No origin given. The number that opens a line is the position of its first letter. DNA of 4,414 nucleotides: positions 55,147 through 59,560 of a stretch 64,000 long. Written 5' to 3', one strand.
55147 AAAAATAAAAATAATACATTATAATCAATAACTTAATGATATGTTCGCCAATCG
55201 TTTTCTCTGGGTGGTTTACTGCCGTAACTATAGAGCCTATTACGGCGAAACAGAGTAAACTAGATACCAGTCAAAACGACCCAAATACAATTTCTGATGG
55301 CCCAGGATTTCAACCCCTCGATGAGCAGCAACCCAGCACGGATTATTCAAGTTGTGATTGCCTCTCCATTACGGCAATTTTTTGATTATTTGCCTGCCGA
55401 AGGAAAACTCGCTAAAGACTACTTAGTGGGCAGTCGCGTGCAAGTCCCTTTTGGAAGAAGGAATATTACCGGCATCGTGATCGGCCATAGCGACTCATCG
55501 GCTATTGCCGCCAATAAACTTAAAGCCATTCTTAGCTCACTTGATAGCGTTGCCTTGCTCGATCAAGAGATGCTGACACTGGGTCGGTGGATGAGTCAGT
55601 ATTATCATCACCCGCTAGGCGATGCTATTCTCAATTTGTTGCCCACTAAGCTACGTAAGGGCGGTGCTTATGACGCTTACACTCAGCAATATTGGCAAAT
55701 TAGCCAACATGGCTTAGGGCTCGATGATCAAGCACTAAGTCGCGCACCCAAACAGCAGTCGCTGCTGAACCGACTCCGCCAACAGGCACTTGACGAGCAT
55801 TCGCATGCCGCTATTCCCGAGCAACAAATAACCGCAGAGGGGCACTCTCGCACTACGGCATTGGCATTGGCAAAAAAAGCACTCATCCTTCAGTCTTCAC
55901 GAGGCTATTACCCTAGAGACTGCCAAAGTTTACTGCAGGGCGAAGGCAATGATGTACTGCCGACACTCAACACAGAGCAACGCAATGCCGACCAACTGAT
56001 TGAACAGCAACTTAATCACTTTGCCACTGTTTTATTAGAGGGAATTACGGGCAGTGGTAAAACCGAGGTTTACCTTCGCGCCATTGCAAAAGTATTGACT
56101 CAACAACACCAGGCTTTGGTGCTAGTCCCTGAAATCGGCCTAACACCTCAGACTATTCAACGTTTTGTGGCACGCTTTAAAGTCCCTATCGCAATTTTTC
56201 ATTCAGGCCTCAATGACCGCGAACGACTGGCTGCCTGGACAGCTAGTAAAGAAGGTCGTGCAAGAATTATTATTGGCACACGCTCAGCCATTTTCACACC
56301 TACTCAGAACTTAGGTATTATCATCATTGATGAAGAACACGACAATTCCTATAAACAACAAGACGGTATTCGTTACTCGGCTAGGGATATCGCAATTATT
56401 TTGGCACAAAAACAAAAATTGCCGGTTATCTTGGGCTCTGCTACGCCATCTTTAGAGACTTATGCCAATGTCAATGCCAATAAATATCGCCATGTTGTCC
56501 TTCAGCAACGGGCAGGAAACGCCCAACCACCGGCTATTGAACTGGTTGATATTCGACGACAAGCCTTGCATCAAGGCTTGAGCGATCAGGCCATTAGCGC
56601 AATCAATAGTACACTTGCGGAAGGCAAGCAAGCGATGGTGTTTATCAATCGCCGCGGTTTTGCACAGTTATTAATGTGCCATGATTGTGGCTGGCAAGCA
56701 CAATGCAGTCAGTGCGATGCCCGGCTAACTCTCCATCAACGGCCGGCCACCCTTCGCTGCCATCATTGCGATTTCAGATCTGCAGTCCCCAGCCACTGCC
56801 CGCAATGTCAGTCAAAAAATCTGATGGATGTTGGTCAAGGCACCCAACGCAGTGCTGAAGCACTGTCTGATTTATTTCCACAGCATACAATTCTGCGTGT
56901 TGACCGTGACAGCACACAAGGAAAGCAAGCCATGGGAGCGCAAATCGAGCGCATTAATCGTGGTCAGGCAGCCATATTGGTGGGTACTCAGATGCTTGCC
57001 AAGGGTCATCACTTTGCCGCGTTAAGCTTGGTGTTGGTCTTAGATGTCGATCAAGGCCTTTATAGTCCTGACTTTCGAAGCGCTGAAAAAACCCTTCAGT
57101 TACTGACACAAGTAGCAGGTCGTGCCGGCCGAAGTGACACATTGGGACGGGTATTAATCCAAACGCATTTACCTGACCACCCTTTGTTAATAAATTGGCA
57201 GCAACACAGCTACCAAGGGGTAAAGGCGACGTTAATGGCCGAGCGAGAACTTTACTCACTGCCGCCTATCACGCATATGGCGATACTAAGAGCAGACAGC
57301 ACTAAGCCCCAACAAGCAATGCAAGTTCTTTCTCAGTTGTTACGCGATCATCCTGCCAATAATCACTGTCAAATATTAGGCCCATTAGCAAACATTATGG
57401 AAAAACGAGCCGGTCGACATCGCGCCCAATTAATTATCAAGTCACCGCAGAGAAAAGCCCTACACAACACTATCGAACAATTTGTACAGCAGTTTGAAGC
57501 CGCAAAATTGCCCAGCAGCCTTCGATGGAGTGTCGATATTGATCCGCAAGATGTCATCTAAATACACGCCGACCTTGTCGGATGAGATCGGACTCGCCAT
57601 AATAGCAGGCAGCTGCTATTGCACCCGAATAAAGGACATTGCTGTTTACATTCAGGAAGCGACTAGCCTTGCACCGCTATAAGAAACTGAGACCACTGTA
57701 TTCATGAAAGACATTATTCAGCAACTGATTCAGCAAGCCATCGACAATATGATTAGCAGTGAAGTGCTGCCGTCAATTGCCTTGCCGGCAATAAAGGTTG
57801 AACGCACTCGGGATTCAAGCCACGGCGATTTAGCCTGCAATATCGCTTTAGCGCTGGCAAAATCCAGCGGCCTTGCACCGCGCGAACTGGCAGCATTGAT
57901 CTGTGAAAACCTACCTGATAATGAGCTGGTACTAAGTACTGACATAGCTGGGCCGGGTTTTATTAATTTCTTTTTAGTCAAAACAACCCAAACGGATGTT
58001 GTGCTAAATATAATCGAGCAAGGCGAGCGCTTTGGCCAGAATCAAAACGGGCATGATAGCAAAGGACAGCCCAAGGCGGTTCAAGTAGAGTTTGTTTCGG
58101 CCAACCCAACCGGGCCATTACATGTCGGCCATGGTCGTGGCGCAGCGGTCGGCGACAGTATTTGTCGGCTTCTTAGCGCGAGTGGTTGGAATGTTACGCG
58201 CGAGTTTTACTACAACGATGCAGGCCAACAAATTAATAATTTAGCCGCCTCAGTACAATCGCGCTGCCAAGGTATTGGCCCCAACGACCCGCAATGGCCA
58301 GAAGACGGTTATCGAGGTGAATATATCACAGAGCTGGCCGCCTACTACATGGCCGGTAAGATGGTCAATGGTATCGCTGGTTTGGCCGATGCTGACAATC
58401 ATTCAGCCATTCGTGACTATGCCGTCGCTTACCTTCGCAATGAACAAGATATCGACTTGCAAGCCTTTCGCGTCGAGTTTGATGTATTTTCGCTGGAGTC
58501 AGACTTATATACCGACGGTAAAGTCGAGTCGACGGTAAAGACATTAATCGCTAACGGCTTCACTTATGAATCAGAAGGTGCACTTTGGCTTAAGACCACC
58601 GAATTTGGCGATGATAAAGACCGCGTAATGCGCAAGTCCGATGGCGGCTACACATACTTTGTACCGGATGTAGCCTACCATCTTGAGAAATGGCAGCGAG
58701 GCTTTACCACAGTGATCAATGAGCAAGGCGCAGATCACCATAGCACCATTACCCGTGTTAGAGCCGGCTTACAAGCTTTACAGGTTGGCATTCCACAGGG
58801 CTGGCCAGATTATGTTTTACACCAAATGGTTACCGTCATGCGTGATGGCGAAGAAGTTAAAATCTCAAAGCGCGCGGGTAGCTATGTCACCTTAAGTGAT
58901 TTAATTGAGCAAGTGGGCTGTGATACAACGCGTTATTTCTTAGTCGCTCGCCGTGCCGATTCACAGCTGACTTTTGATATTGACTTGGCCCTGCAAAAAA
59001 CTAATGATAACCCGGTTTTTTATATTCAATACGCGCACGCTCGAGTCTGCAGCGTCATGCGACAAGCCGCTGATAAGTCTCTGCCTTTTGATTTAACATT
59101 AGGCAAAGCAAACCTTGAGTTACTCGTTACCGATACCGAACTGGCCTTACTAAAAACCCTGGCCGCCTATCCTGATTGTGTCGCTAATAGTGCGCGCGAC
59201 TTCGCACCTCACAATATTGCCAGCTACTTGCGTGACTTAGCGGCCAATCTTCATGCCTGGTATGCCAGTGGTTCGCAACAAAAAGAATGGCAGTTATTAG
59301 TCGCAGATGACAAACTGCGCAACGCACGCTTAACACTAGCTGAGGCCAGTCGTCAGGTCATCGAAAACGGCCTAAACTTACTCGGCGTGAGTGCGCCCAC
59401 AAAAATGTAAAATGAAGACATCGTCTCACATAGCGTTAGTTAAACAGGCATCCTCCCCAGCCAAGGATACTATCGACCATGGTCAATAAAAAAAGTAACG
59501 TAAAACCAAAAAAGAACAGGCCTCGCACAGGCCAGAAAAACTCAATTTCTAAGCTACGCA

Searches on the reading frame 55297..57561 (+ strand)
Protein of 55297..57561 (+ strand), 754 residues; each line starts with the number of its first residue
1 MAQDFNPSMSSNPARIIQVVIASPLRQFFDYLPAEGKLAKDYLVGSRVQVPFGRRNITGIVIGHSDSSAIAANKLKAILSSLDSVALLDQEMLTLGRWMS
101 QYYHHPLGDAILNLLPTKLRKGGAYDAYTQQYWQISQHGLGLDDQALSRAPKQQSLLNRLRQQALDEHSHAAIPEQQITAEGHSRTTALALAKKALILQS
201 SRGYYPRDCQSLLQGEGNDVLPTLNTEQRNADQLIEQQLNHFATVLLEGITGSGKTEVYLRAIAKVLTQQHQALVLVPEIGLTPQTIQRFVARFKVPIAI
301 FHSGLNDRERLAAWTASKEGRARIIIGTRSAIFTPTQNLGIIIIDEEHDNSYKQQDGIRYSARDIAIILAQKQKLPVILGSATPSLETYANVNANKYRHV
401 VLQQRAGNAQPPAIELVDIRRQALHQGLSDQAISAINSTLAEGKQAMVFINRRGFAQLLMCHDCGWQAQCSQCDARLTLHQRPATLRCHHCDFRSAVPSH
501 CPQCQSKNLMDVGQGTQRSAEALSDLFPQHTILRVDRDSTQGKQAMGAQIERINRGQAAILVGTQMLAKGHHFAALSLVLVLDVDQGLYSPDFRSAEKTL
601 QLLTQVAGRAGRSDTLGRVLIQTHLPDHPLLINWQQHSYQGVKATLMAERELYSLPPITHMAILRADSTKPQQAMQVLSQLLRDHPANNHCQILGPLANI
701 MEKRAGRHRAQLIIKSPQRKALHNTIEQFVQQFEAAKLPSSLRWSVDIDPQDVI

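Call 96: search_protein_families(library=pfam, proteins=[window:55297-57561:+], max_evalue=0.00001)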
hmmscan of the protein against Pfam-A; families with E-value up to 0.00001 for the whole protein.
window:55297-57561:+ (754 aa): 6 families
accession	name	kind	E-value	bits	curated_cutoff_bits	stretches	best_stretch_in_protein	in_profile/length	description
PF17764.6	PriA_3primeBD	-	2.5e-26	91.8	22.7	1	18-116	1-96/96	3'DNA-binding domain (3'BD)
PF00270.35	DEAD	-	2.6e-21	76.5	26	1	234-390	7-165/167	DEAD/DEAH box helicase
PF18074.6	PriA_C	-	1.6e-20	74.2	26.9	1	657-750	1-95/95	Primosomal protein N C-terminal domain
PF04851.21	ResIII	-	1.6e-15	57.9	22.5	1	224-385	4-163/164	Type III restriction enzyme, res subunit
PF00271.37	Helicase_C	-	9.3e-12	45.6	23.5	1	521-613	32-109/110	Helicase conserved C-terminal domain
PF18319.7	Zn_ribbon_PriA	-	7.4e-08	32.7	26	1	470-494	1-25/27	PriA DNA helicase Cys-rich region (CRR) domain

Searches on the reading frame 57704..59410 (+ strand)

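Call 96: search_protein_families(library=pfam, proteins=[window:57704-59410:+], max_evalue=0.00001)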
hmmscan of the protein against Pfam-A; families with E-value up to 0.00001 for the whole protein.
window:57704-59410:+ (568 aa): 3 families
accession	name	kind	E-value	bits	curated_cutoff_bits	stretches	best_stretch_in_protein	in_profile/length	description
PF05746.21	DALR_1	-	1.7e-29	102.7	22.3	1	441-568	1-117/117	DALR anticodon binding domain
PF00750.26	tRNA-synt_1d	-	9.9e-25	87.7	23.3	1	118-403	14-297/349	tRNA synthetases class I (R), catalytic domain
PF03485.21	Arg_tRNA_synt_N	-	1.8e-23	83.4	21.5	1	5-91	3-85/85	Arginyl tRNA synthetase N terminal domain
